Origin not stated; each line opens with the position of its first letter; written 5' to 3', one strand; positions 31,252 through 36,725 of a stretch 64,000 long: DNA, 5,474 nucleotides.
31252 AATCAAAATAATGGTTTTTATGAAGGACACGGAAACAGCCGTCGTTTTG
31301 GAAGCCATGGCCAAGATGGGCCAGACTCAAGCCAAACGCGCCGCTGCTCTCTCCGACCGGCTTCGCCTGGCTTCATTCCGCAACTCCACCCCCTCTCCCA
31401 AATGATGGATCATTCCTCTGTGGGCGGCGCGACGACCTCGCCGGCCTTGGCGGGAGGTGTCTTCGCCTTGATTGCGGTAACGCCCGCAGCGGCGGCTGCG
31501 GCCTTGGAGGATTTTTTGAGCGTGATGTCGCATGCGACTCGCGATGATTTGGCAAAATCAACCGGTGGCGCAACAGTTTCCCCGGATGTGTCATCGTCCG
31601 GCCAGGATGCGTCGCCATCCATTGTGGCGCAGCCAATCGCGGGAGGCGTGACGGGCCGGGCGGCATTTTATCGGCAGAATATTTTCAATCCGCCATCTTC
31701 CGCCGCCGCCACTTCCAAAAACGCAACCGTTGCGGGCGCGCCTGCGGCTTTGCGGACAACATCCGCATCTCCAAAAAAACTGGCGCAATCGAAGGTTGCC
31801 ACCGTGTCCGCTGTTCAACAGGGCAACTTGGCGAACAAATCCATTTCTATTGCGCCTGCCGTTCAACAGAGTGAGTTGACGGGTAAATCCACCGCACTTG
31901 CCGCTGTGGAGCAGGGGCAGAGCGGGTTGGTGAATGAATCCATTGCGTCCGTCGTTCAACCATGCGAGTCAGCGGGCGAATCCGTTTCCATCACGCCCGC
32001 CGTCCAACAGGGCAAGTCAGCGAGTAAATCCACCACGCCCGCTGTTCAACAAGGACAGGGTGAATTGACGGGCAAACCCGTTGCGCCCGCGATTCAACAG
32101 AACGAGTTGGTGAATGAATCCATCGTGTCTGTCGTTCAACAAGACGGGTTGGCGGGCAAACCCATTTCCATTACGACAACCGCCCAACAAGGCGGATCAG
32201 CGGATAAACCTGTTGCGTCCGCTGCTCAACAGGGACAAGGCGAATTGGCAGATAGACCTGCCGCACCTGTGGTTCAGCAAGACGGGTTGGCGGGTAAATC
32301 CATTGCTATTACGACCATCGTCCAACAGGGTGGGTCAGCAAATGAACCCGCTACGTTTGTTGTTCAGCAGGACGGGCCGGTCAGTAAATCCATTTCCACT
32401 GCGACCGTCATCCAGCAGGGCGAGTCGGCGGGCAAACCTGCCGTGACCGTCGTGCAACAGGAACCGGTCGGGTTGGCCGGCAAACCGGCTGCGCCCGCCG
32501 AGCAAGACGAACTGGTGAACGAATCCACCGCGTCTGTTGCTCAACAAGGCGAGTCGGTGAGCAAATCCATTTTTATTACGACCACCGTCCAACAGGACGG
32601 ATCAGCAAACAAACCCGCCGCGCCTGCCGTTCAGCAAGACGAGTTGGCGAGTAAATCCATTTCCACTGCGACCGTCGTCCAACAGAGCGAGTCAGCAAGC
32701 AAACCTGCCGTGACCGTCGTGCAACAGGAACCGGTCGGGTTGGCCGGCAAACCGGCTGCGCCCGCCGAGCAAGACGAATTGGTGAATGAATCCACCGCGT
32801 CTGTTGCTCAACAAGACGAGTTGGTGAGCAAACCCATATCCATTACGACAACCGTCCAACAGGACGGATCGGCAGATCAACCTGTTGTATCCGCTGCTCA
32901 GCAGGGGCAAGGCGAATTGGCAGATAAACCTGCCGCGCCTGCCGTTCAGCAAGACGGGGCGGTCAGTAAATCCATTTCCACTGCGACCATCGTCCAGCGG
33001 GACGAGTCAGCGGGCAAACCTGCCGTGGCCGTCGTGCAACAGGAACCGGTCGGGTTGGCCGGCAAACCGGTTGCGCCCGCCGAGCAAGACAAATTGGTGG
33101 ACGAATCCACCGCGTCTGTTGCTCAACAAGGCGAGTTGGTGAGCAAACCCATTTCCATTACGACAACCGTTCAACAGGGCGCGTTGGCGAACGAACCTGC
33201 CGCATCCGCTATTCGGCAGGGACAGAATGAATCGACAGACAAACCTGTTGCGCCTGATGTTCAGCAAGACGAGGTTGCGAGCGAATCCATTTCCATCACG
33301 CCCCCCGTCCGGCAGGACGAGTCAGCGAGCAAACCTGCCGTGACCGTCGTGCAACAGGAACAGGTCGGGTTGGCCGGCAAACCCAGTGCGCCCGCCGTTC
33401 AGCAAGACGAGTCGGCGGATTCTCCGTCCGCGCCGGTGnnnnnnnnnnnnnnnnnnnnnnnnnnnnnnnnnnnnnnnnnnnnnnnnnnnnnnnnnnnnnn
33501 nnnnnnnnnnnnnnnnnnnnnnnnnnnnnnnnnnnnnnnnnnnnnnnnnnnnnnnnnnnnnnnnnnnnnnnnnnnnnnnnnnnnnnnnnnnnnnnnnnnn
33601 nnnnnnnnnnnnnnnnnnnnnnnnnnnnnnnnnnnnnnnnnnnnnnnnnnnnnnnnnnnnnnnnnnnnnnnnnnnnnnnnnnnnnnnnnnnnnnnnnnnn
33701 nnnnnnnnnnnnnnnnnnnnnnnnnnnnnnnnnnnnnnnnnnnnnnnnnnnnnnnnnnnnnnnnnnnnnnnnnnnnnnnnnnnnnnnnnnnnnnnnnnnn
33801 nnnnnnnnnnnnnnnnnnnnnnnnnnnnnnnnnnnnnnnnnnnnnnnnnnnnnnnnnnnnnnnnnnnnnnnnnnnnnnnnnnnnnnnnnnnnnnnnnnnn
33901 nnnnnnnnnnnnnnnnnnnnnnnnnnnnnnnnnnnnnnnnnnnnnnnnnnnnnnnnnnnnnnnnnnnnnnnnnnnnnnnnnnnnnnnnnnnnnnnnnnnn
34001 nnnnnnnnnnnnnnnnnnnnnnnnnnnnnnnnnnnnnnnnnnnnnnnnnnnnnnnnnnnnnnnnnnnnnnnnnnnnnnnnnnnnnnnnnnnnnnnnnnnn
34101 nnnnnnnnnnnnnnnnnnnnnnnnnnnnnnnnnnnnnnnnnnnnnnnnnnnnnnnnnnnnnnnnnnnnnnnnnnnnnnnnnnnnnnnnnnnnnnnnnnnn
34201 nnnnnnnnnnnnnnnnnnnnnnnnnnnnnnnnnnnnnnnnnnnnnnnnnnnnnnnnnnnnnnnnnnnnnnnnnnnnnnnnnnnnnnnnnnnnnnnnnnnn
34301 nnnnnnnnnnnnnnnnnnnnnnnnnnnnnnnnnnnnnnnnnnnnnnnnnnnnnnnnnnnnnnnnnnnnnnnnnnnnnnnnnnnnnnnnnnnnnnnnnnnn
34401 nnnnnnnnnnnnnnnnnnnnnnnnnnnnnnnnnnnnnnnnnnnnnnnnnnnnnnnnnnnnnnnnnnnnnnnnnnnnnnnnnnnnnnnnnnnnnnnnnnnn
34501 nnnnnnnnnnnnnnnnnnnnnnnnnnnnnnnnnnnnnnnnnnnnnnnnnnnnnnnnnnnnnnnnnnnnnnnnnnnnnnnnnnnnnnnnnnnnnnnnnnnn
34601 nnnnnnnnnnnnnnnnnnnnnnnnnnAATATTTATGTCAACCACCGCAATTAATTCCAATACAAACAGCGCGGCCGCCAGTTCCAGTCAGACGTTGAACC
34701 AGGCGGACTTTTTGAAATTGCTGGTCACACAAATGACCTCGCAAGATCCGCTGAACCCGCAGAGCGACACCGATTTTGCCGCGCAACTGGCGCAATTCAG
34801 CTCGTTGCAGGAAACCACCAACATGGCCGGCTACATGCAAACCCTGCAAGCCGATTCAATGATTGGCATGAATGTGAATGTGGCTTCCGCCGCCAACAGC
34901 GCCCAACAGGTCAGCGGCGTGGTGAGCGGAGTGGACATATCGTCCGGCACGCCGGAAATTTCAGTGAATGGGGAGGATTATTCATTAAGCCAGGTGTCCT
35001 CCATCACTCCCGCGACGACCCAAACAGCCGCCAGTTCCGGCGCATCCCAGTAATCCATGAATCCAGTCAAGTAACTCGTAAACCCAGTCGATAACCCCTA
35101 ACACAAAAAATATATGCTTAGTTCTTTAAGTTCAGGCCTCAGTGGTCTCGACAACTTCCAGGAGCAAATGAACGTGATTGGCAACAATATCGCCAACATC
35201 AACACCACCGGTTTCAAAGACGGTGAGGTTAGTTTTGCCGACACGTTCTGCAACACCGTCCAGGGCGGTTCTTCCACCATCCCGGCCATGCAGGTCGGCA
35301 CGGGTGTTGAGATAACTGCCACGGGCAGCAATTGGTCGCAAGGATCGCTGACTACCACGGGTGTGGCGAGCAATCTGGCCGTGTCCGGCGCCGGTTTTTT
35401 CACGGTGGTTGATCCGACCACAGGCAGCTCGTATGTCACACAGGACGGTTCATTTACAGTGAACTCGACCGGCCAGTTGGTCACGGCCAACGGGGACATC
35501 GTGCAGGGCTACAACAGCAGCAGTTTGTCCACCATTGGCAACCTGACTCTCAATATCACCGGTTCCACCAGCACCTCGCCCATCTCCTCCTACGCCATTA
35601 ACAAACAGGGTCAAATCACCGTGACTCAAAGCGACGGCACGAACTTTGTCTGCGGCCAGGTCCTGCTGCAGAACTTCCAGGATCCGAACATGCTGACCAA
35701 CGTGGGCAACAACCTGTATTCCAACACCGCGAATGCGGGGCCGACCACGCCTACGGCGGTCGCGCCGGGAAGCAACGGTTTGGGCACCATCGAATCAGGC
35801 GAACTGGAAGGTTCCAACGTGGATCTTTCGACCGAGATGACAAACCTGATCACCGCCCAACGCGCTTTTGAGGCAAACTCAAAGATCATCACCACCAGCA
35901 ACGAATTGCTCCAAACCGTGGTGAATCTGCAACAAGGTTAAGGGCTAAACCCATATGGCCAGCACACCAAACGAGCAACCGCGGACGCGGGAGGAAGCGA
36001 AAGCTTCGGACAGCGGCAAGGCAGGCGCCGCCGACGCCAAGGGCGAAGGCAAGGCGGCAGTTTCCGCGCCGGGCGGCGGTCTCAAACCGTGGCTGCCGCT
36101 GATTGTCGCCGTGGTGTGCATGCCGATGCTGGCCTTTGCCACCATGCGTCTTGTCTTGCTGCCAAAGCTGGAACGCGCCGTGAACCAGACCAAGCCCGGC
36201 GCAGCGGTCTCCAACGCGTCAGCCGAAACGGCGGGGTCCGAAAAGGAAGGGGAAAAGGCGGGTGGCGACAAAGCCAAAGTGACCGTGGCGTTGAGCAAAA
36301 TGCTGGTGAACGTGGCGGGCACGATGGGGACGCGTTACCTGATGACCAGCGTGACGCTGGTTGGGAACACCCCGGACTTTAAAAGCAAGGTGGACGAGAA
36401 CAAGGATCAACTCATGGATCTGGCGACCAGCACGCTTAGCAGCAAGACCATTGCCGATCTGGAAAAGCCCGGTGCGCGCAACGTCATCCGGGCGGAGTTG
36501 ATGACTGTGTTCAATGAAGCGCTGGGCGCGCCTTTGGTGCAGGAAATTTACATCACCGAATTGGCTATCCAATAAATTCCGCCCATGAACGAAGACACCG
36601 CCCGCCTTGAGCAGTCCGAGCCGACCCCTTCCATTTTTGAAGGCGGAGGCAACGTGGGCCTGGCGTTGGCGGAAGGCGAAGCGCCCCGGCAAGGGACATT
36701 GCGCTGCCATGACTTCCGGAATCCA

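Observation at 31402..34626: Giant FliK (1074 aa) whose ruler region is about 36 tandem 13-17-aa units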

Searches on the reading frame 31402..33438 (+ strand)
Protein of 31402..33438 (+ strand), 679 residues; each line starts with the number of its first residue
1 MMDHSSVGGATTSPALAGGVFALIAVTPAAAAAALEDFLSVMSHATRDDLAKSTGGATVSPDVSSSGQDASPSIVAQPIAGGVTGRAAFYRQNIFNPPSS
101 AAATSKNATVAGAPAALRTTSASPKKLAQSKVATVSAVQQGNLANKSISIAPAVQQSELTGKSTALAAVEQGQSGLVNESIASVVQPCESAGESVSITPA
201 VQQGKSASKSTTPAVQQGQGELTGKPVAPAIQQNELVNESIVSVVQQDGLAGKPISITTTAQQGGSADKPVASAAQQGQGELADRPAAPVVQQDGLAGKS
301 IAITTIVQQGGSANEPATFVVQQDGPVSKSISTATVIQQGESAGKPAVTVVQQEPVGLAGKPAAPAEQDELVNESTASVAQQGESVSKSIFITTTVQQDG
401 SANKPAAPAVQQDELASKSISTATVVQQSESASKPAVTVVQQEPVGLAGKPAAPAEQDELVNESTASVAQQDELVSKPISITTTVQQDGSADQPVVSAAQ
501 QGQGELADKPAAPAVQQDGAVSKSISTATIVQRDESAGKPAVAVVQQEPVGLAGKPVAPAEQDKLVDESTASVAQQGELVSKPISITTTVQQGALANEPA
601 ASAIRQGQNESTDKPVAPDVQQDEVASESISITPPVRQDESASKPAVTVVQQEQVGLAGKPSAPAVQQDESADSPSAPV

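Call 39: find_homologous_proteins(query=window:31402-33438:+, max_evalue=0.001)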
Query window:31402-33438:+ (679 aa): 1 proteins with E <= 0.001 among 8000 candidates.
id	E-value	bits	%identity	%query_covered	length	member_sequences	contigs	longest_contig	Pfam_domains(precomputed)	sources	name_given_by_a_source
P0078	7.2e-126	440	58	55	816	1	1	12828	-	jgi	jgi:hypothetical protein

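Call 42: find_encoding_contigs(protein=P0078, flank=6000, max_places=4)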
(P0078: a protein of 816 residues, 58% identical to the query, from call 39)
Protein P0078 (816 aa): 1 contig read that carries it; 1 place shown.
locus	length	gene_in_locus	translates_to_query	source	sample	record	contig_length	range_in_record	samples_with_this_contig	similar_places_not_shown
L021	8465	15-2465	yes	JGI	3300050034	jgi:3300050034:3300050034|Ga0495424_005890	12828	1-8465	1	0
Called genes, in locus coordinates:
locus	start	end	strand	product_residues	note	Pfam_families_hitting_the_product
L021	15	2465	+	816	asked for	-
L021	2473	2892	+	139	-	PF03963:FlgD, PF13861:FLgD_tudor (weak)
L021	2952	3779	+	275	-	PF00460:Flg_bb_rod, PF22692:LlgE_F_G_D1, PF06429:Flg_bbr_C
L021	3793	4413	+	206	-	PF03748:FliL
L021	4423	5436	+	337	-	PF02154:FliM, PF01052:FliMN_C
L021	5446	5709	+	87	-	PF01052:FliMN_C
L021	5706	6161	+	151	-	PF04347:FliO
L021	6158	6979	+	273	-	PF00813:FliP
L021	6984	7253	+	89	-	PF01313:Bac_export_3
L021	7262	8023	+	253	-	PF01311:Bac_export_1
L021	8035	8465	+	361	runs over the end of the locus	PF01312:Bac_export_2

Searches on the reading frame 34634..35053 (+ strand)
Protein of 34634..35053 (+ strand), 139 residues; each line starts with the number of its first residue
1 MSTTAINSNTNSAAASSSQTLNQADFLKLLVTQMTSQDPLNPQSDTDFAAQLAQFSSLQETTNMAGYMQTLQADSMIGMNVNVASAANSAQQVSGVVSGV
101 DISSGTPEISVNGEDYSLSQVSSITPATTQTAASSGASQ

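Call 4: search_protein_families(library=pfam, proteins=[window:34634-35053:+], max_evalue=0.01)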
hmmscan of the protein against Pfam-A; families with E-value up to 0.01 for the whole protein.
window:34634-35053:+ (139 aa): 2 families
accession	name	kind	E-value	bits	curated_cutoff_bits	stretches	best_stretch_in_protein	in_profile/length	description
PF03963.19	FlgD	-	1.2e-19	70.7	27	1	4-69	9-74/75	Flagellar hook capping protein - N-terminal region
PF13861.12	FLgD_tudor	-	6.1e-07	30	26.9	1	68-121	1-57/58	FlgD Tudor-like domain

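Call 5: search_protein_families(library=ncbifam, proteins=[window:34634-35053:+], max_evalue=0.01)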
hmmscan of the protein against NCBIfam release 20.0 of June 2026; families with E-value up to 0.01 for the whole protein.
window:34634-35053:+ (139 aa): 10 families
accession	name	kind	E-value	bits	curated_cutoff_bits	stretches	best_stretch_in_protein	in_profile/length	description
NF007197.1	PRK09618.1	equivalog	5.4e-25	88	129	1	5-124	9-135/138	flagellar hook assembly protein FlgD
NF007198.0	PRK09619.1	equivalog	3.6e-14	53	267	1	6-109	14-112/218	flagellar hook assembly protein FlgD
NF004670.1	PRK06009.1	equivalog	6.7e-14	52.3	124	1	21-107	1-89/108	flagellar hook assembly protein FlgD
NF005176.1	PRK06655.1-1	equivalog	1.3e-13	51.3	230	1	22-124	2-114/197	flagellar hook assembly protein FlgD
NF009277.0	PRK12634.1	equivalog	4.6e-13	49.8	333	1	6-123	12-138/221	flagellar basal body rod modification protein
NF009453.0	PRK12813.1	equivalog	9.2e-12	45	264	1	3-73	12-82/223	flagellar basal body rod modification protein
NF009276.0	PRK12633.1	equivalog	3.9e-10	39.8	383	1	10-87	16-92/234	flagellar basal body rod modification protein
NF008875.0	PRK11911.1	equivalog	1.4e-07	31.6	274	1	7-108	11-111/140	flagellar basal body rod modification protein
NF009452.0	PRK12812.1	equivalog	0.00036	19.9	258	1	7-74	31-105/289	flagellar basal body rod modification protein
NF005278.0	PRK06792.1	equivalog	0.00043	20.1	257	1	7-74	36-104/190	flagellar basal body rod modification protein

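Call 35: find_encoding_contigs(protein=window:34634-35053:+, flank=8000, max_places=8)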
Protein window:34634-35053:+ (139 aa): 6 contigs read that carry it; 4 places shown.
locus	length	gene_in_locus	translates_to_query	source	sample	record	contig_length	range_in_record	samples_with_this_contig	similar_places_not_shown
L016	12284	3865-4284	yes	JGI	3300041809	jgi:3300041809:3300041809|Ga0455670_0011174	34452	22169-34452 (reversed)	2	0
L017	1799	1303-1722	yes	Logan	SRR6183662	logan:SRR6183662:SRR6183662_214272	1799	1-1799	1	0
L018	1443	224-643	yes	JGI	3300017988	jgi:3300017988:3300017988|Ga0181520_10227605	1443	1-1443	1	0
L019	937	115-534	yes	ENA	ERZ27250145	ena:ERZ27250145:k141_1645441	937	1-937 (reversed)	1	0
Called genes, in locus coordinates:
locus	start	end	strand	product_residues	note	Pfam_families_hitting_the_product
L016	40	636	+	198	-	-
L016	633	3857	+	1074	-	-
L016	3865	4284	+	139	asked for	PF03963:FlgD, PF13861:FLgD_tudor (weak)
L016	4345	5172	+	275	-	PF00460:Flg_bb_rod, PF22692:LlgE_F_G_D1, PF06429:Flg_bbr_C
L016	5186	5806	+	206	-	PF03748:FliL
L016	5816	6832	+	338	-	PF02154:FliM, PF01052:FliMN_C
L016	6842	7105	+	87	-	PF01052:FliMN_C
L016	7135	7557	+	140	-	PF04347:FliO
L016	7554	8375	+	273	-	PF00813:FliP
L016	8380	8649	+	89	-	PF01313:Bac_export_3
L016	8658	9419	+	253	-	PF01311:Bac_export_1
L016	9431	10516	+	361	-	PF01312:Bac_export_2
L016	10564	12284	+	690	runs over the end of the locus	PF00771:FHIPEP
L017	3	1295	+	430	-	?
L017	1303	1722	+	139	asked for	PF03963:FlgD, PF13861:FLgD_tudor (weak)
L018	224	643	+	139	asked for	PF03963:FlgD, PF13861:FLgD_tudor (weak)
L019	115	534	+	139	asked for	PF03963:FlgD, PF13861:FLgD_tudor (weak)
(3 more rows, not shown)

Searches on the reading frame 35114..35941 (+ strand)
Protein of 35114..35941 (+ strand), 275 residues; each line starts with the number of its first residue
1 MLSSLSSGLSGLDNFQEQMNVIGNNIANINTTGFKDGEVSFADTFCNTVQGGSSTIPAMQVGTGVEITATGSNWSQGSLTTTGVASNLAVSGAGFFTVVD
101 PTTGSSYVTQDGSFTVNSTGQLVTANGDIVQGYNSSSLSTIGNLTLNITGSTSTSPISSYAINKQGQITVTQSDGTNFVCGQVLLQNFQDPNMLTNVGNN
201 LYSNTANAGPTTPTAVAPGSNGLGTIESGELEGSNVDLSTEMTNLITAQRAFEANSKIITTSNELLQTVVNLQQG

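Call 4: search_protein_families(library=pfam, proteins=[window:35114-35941:+], max_evalue=0.01)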
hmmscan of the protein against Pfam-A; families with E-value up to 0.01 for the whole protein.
window:35114-35941:+ (275 aa): 3 families
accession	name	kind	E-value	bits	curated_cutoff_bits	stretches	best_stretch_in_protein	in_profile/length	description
PF06429.18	Flg_bbr_C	-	1.6e-20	72.8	23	1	228-272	2-46/46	Flagellar basal body rod FlgEFG protein C-terminal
PF22692.1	LlgE_F_G_D1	-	3e-12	47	27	1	89-170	1-64/64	Flagellar hook protein FlgE/F/G D1 domain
PF00460.25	Flg_bb_rod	-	1.1e-10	41.6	20.7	1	7-35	3-31/31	Flagella basal body rod protein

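Call 5: search_protein_families(library=ncbifam, proteins=[window:35114-35941:+], max_evalue=0.01)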
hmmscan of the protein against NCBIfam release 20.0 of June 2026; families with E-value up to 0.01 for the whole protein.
window:35114-35941:+ (275 aa): 32 families (the best 25 are shown)
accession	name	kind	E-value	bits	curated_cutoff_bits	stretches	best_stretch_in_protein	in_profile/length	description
NF009278.1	PRK12636.1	equivalog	6.4e-65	219.3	350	1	1-273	1-262/263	flagellar basal body rod protein FlgG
TIGR03506.1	FlgEFG_subfam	subfamily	4e-64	217.5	70.25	2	4-133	2-122/351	flagellar hook-basal body complex protein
NF004241.1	PRK05682.1-5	equivalog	1.7e-63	215.3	469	2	1-139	1-144/446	flagellar hook protein FlgE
NF004238.1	PRK05682.1-1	equivalog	6.5e-59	200.2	400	2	156-272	299-413/414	flagellar hook protein FlgE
TIGR02488.1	flgG_G_neg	equivalog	3.7e-55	187.2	252.75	1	7-272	4-258/259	flagellar basal-body rod protein FlgG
NF004242.0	PRK05682.2-1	equivalog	3.8e-47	161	365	2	152-272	302-420/422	flagellar hook protein FlgE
NF009456.0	PRK12816.1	equivalog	6.7e-47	160.4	416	1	1-273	1-263/264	flagellar basal body rod protein FlgG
TIGR02489.1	flgE_epsilon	equivalog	6.8e-47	160.4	412.85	2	1-148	1-158/719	flagellar hook protein FlgE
NF004243.1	PRK05682.2-2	equivalog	2e-46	158.9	801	2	148-273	297-419/420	flagellar hook protein FlgE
TIGR02490.1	flgF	equivalog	5.7e-42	143.8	178.5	1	7-253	3-218/218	flagellar basal-body rod protein FlgF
NF005286.1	PRK06803.1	equivalog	3.2e-41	141.8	467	2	150-271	282-400/402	flagellar hook protein FlgE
NF004240.1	PRK05682.1-4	equivalog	7.9e-41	140.8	472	2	6-146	4-141/443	flagellar hook protein FlgE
NF009331.1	PRK12689.1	equivalog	9.3e-34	116.7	347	1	8-270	8-245/252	flagellar basal-body rod protein FlgF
NF009279.0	PRK12637.1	equivalog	4.6e-33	114.6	663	2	159-272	361-472/473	flagellar hook protein FlgE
NF040922.1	flgE_Caulobact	equivalog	6.9e-31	107.8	750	2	149-272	382-503/505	flagellar hook protein FlgE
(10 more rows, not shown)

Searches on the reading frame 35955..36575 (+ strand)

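Call 4: search_protein_families(library=pfam, proteins=[window:35955-36575:+], max_evalue=0.01)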
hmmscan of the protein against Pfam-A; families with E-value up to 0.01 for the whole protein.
window:35955-36575:+ (206 aa): 1 family
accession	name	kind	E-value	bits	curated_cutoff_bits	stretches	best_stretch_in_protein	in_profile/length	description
PF03748.19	FliL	-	7.4e-14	52.6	24.6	1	111-206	2-103/103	Flagellar basal body-associated protein FliL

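Call 5: search_protein_families(library=ncbifam, proteins=[window:35955-36575:+], max_evalue=0.01)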
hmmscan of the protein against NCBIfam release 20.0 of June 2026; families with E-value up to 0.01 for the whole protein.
window:35955-36575:+ (206 aa): 3 families
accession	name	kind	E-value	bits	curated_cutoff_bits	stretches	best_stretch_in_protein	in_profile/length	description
NF006283.1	PRK08455.1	equivalog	4.8e-14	52.4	187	1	47-206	20-182/182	flagellar basal body-associated protein FliL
NF005826.1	PRK07718.1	equivalog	0.0049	16.8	140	1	130-206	67-143/143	flagellar basal body-associated protein FliL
NF004285.1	PRK05696.1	equivalog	0.0072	16.1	179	1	80-206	53-171/171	flagellar basal body-associated protein FliL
